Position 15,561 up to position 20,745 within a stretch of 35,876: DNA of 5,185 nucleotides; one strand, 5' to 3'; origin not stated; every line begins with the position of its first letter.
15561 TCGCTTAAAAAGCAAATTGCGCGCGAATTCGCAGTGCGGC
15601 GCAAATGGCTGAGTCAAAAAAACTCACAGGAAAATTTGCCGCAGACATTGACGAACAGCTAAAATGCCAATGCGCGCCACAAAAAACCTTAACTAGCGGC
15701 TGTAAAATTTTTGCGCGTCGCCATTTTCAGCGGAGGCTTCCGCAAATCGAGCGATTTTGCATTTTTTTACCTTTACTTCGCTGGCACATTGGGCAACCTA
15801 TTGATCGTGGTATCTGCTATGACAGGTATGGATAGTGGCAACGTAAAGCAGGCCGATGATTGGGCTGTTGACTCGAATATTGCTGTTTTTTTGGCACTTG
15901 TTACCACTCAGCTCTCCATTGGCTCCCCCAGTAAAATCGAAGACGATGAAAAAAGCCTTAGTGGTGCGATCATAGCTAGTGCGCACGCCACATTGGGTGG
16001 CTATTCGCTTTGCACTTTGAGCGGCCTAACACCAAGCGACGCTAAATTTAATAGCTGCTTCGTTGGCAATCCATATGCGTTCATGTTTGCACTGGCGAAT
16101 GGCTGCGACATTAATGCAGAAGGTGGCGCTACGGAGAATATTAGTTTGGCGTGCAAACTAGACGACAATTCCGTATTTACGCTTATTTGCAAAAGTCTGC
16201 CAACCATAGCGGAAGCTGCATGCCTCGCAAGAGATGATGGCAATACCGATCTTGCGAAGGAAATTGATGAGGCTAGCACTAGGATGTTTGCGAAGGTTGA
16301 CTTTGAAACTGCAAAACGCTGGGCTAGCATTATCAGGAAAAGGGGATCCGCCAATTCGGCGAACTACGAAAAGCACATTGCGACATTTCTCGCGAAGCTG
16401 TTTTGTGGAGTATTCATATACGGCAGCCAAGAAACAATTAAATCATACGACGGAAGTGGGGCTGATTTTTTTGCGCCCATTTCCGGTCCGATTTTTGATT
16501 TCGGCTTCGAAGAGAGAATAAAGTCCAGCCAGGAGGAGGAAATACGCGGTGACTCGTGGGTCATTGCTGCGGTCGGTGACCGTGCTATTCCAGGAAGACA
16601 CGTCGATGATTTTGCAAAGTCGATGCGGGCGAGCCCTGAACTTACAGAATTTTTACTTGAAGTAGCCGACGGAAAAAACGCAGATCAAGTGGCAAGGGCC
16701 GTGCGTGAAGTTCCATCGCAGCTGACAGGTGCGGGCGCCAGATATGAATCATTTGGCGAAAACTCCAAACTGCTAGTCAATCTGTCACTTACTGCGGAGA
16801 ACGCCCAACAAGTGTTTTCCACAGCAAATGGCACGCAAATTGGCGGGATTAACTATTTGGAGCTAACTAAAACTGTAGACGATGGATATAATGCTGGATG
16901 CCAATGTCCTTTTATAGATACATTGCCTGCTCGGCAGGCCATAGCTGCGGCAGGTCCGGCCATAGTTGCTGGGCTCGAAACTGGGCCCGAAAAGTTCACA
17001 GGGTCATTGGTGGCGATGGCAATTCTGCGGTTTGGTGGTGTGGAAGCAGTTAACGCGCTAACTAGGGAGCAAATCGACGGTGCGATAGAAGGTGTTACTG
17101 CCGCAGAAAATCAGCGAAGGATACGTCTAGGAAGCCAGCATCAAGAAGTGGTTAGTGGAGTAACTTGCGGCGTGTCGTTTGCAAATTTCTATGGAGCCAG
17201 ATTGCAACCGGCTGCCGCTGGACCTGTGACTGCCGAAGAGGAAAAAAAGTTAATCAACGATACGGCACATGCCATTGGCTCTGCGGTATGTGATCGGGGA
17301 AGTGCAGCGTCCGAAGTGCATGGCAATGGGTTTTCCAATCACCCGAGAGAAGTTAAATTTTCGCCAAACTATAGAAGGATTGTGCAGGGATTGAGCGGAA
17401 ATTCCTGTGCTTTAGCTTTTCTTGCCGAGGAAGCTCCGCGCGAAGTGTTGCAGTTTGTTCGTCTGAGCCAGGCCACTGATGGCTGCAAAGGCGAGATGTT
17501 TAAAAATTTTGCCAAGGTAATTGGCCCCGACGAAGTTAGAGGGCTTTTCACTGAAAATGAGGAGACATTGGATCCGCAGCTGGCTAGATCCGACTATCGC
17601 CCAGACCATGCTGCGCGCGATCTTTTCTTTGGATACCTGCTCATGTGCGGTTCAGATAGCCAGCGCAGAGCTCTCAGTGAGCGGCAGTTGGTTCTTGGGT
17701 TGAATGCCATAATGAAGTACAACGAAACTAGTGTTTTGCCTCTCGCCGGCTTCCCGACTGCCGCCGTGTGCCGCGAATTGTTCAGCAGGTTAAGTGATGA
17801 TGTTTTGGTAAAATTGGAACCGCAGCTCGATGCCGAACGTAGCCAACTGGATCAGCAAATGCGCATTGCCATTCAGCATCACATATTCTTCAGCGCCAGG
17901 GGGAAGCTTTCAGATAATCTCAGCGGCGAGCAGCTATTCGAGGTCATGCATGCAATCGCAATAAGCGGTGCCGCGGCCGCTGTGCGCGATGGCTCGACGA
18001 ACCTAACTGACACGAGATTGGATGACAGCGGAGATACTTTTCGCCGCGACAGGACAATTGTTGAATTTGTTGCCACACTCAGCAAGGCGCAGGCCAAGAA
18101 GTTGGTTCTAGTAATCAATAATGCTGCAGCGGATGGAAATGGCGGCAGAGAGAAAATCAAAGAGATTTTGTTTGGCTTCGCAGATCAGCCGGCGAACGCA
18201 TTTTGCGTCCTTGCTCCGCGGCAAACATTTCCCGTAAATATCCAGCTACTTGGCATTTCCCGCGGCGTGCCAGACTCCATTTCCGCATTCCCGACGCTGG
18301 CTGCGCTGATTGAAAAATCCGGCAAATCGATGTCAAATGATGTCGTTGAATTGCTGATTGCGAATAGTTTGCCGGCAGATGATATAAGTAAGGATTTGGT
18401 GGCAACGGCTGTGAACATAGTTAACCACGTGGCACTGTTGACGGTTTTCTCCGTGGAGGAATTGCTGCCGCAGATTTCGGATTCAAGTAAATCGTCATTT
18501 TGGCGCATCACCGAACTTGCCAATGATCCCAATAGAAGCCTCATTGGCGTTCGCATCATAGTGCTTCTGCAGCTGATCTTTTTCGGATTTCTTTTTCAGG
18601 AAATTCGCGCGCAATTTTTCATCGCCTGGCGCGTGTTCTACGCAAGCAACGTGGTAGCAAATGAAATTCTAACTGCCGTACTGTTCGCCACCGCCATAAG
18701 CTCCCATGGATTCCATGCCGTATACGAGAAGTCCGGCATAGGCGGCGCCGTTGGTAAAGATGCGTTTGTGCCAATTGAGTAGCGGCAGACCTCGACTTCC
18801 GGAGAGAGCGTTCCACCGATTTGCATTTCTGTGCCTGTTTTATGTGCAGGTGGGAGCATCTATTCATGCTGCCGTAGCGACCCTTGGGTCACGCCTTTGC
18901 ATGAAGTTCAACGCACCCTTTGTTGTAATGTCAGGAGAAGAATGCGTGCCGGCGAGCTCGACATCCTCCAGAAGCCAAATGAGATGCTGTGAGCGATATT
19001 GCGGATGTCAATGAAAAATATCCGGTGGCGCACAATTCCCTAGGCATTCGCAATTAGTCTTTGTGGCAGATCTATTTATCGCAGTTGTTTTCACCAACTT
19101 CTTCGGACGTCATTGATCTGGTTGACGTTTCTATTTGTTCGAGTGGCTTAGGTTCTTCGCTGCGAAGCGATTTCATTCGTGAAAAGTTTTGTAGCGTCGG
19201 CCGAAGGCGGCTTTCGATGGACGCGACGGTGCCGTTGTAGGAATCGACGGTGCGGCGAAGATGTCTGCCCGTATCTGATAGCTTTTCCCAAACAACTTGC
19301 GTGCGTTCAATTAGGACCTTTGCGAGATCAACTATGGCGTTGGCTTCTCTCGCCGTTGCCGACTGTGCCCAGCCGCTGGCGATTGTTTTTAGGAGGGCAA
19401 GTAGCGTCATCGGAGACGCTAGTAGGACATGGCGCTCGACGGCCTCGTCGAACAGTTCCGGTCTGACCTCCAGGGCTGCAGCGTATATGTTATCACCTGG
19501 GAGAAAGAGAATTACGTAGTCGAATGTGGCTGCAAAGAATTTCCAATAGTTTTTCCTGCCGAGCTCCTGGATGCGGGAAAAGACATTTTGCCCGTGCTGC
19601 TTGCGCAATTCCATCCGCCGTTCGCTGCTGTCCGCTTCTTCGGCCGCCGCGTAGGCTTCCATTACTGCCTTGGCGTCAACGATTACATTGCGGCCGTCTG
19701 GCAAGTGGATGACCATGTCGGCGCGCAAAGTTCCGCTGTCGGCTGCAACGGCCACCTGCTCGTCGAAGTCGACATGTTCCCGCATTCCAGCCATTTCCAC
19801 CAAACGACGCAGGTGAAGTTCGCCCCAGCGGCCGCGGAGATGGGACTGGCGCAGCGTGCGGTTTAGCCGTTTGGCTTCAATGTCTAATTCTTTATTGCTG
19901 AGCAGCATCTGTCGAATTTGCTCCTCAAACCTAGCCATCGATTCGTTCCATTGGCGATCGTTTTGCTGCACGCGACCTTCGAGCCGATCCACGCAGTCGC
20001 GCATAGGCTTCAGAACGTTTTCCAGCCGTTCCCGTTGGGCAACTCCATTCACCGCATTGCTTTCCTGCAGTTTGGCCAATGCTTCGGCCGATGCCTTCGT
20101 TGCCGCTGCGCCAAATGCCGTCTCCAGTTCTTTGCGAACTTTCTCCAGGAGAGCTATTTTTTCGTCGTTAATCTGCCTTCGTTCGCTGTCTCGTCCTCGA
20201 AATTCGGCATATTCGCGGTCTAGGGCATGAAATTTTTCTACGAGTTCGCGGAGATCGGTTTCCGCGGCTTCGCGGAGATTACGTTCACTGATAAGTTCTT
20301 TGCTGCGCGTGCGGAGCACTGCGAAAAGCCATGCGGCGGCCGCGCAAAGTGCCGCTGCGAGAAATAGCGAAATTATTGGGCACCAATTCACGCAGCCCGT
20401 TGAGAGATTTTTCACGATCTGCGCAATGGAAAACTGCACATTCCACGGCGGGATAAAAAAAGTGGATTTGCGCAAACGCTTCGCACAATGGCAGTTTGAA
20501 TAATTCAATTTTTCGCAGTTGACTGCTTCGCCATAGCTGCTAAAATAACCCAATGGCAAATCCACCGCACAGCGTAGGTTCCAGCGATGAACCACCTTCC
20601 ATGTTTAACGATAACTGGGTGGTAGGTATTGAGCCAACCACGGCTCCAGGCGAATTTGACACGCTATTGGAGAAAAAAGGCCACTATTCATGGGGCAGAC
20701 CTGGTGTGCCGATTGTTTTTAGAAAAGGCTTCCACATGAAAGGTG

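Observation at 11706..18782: Divergent pair of giant paralogous orphan proteins sharing an identically placed C-terminal IFFGFLF hydrophobic anchor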

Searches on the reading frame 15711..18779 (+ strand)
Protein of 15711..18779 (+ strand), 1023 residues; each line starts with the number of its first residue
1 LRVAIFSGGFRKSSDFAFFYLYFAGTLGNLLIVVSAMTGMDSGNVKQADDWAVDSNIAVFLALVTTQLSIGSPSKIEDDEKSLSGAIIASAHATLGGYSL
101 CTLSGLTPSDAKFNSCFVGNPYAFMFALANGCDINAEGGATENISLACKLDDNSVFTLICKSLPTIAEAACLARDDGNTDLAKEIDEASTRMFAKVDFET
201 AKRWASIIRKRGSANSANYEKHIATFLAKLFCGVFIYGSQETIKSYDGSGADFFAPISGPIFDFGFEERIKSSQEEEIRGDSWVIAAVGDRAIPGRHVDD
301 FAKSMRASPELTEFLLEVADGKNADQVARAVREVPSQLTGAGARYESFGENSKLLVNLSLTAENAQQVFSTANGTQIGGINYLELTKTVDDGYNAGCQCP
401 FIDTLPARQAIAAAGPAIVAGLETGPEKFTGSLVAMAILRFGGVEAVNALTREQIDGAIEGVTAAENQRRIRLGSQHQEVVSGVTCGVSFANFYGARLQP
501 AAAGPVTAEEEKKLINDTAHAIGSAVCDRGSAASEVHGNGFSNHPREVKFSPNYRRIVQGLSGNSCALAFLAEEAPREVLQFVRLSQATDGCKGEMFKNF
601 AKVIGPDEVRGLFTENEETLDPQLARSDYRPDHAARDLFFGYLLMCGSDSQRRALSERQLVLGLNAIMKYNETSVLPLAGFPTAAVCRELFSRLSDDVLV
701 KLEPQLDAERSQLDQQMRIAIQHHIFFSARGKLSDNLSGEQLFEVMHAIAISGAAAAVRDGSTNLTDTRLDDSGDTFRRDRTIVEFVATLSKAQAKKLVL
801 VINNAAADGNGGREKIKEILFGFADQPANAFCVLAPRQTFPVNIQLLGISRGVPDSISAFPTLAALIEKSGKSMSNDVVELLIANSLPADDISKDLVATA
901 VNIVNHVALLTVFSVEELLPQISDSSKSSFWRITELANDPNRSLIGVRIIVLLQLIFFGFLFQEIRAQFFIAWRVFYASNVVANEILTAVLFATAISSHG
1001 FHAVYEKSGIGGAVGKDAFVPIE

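Call 6: search_protein_families(library=pfam, proteins=[window:15711-18779:+], max_evalue=1)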
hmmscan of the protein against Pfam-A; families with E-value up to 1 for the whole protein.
window:15711-18779:+ (1023 aa): 0 families

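Call 11: find_homologous_proteins(query=window:15819-18779:+)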
Query window:15819-18779:+ (987 aa): 1 proteins with E <= 0.001 among 8000 candidates.
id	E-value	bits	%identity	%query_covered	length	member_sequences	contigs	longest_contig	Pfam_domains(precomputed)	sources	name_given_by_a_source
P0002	0.0e+0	2193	100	100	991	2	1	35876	-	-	-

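Call 21: find_encoding_contigs(protein=P0002, flank=10000, max_places=6)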
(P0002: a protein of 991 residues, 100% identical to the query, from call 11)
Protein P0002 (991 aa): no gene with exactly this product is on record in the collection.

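Call 26: search_solved_structures(query=P0002, max_evalue=10)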
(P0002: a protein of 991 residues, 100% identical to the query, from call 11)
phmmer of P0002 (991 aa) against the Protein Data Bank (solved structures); distinct sequences matched with E-value up to 10: 5.
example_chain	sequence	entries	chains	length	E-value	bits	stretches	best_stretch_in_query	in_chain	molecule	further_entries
7qdd_B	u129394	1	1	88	1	10.6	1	472-519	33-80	Nucleolar protein 3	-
2osq_A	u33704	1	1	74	1.1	10.5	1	472-519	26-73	Nucleolar protein 3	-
8b8s_A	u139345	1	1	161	1.1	10.5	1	472-520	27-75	Serine/arginine (SR)-type shuttling mRNA binding protein NPL3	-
7qde_B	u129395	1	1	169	1.2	10.3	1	472-520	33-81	Nucleolar protein 3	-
2jvo_A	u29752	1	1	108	1.7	9.8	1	472-519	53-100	Nucleolar protein 3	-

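Call 27: search_protein_families(library=ncbifam, proteins=[P0002], max_evalue=0.01)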
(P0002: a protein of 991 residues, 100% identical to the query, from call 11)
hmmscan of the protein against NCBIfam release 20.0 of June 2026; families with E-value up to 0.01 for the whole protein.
P0002 (991 aa): 0 families

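Call 42: predict_structure(protein=P0002)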
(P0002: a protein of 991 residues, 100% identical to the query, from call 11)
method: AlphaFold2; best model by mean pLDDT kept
length: 991 residues; sequences in the alignment: 1
mean_pLDDT: 38.0   pTM: 0.29
mean pLDDT of the five models: 38.0, 30.4, 27.5, 26.7, 24.7
residues with pLDDT >= 90: 0; 70-90: 16; 50-70: 74; < 50: 901
segments of 3 or more residues with pLDDT < 50: 1-154, 156-171, 173-562, 582-600, 641-643, 645-648, 675-678, 687-689, 693-776, 778-991
pLDDT, mean of each block of 10 residues (from residue 1): 30 29 31 32 32 30 31 36 39 41 36 38 40 43 42 47 47 47 41 45 38 38 36 34 33 29 33 36 37 37 31 25 26 33 31 30 25 30 35 36 35 36 40 34 32 35 33 39 38 31 29 27 30 33 34 38 50 50 39 33 61 67 72 64 48 58 61 50 51 41 36 39 35 30 35 38 44 45 43 32 27 27 30 33 35 34 40 36 34 36 38 44 44 41 40 39 38 38 32 28
secondary structure, 60 per line:
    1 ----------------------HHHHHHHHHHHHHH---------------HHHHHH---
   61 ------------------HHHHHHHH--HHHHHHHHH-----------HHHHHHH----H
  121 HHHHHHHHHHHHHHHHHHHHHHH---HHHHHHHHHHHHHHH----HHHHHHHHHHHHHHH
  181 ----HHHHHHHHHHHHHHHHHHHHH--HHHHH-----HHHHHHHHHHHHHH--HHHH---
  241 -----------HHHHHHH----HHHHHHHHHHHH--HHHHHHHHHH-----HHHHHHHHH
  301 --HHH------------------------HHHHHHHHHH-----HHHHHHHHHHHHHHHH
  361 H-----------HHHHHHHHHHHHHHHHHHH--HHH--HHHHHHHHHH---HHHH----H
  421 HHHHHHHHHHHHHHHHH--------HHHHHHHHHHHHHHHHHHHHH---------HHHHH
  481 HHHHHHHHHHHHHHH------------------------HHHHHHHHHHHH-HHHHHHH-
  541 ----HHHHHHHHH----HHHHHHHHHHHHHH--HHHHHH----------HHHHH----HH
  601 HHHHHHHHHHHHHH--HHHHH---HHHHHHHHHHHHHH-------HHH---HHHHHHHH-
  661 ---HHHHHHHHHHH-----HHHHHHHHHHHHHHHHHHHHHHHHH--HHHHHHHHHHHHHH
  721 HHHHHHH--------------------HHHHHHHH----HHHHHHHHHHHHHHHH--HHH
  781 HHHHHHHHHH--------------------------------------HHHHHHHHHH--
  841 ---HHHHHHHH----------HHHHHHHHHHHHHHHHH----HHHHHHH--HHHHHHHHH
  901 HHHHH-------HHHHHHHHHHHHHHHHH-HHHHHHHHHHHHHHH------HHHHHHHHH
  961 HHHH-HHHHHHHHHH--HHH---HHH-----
elements in order (helices of 4 or more, strands of 3 or more residues): H23-36 H52-57 H79-86 H89-97 H109-115 H120-143 H147-161 H166-180 H185-205 H208-212 H218-231 H234-237 H252-258 H263-274 H277-286 H292-300 H330-339 H345-361 H373-391 H399-408 H412-415 H420-437 H446-466 H476-495 H520-531 H533-539 H545-553 H558-571 H574-579 H590-594 H599-614 H617-621 H625-638 H652-659 H664-674 H680-704 H707-727 H748-755 H760-775 H778-790 H829-838 H844-851 H862-878 H883-889 H892-905 H913-929 H931-945 H952-964 H966-975
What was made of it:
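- Tried and rejected: Single-sequence AF2 of B was useless apart from showing that it is all-helical (pLDDT 38, call 42).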

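Call 102: search_protein_families(library=phrogs, proteins=[P0002], max_evalue=0.01)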
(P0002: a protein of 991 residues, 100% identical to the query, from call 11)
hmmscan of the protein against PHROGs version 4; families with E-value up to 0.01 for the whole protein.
P0002 (991 aa): 0 families

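Call 103: search_protein_families(library=padloc, proteins=[P0002], max_evalue=0.01)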
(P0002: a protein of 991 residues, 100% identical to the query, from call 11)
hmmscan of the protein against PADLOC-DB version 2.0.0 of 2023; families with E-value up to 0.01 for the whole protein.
P0002 (991 aa): 1 family
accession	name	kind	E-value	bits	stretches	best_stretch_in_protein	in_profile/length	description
PDLC01163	CARF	-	0.0044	13.9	1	240-315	154-228/464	"CARF, Csm6-like"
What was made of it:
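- Checked: PADLOC gave only a 13.9-bit CARF hit at E 0.0044, treated as chance (call 103).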

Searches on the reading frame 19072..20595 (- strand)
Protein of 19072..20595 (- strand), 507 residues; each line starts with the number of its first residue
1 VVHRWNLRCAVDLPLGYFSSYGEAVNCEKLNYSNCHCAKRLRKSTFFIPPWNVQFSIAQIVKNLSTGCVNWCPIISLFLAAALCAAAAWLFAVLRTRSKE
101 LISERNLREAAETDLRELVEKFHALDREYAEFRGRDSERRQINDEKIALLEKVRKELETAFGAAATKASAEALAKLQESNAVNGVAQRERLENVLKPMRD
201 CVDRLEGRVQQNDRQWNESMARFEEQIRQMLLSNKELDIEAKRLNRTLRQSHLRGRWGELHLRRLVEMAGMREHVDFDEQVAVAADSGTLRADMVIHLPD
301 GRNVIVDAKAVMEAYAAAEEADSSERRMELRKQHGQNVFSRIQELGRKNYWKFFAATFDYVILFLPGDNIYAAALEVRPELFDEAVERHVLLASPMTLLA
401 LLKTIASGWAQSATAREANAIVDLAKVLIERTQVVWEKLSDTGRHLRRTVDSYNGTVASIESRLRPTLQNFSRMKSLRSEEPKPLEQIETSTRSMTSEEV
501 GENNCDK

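Call 8: search_protein_families(library=pfam, proteins=[window:19072-20595:-], max_evalue=0.001)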
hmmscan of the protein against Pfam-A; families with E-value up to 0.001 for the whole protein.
window:19072-20595:- (507 aa): 1 family
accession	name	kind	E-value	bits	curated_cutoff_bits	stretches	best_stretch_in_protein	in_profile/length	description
PF02646.22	RmuC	-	9.9e-83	278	26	1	189-476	1-286/291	RmuC family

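Call 13: find_related_loci(query=window:19075-20595:-, collection=genome_contigs, flank=10000)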
Query window:19075-20595:- (507 aa) in genome_contigs; peptide patterns used: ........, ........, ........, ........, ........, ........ (x = any residue, [..] = any of these).
93 stretches matched a pattern; 39 encode a relative of the query (tblastn E <= 1e-3); 39 distinct loci.
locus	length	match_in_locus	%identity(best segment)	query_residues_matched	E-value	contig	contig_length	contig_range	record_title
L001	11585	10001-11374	63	14-493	0e+0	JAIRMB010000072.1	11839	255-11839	MAG: Puniceicoccales bacterium isolate Cc175_bin8 k119_2586124, whole genome shotgun sequence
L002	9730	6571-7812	69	79-493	7e-176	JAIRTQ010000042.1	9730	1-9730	MAG: Puniceicoccales bacterium isolate Ct408_bin89 k119_2253247, whole genome shotgun sequence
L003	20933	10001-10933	38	191-500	2e-67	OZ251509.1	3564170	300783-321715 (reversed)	MAG: Alphaproteobacteria bacterium isolate c58df884-ff44-4a62-8948-53011581409f genome assembly, chromosome: 1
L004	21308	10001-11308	34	72-507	6e-66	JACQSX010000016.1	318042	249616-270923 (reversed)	MAG: Acidobacteria bacterium isolate NC_groundwater_1396_Ag_S-0.65um_54_125 S_p65_S5_coassembly_k141_1386489, whole geno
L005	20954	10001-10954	38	186-502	8e-66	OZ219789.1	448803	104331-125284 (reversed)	MAG: Alphaproteobacteria bacterium isolate 0756efc7-7660-4069-b8ca-5b69e2da9688 genome assembly, chromosome: 5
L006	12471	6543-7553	36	145-476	3e-65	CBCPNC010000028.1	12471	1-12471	MAG: uncultured Opitutia bacterium isolate metabat2_coassembly.10_MAGs genome assembly, contig: k87_289019, whole genome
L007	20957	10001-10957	37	189-506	3e-64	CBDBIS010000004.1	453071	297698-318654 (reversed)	MAG: Alphaproteobacteria bacterium isolate 1c27fcd0-475b-40ea-bcc6-78b425081152 genome assembly, contig: contig_4, whole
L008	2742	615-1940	34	67-500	6e-65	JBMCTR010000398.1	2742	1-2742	MAG: Actinomycetota bacterium isolate D2M14_3 NODE_6978_length_2742_cov_25.402680, whole genome shotgun sequence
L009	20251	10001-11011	36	145-476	2e-63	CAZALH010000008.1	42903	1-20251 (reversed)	MAG TPA_asm: uncultured Opitutales bacterium isolate SRP141132_co4_295 genome assembly, contig: NODE_596_length_42903_co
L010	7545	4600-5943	33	67-506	4e-63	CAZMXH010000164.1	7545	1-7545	MAG TPA_asm: uncultured Actinomycetes bacterium isolate SRP187154_co1_47 genome assembly, contig: NODE_14599_length_7545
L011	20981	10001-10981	37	168-491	3e-62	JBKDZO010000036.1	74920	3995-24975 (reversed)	MAG: Beutenbergiaceae bacterium isolate VLC_122 k121_10719342, whole genome shotgun sequence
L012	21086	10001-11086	35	145-495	3e-62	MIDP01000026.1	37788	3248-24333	MAG: Verrucomicrobia bacterium GWF2_51_19 gwf2_scaffold_3765, whole genome shotgun sequence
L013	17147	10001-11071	36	153-494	7e-62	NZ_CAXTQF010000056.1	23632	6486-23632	MAG: uncultured Jatrophihabitans sp. isolate public_SRR14722143_metawrap_bin.5 public_SRR14722143_metawrap_bin.5_56, who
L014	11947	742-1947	34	110-500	1e-61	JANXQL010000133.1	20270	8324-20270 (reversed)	MAG: Proteobacteria bacterium isolate GL140_5_concoct_220_sub GL140_5_k141_1760181, whole genome shotgun sequence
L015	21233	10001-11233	35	108-500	2e-61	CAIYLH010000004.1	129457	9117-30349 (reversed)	MAG: uncultured proteobacterium isolate MJ-2014_bin-0272 genome assembly, contig: bin-0272:004/139, whole genome shotgun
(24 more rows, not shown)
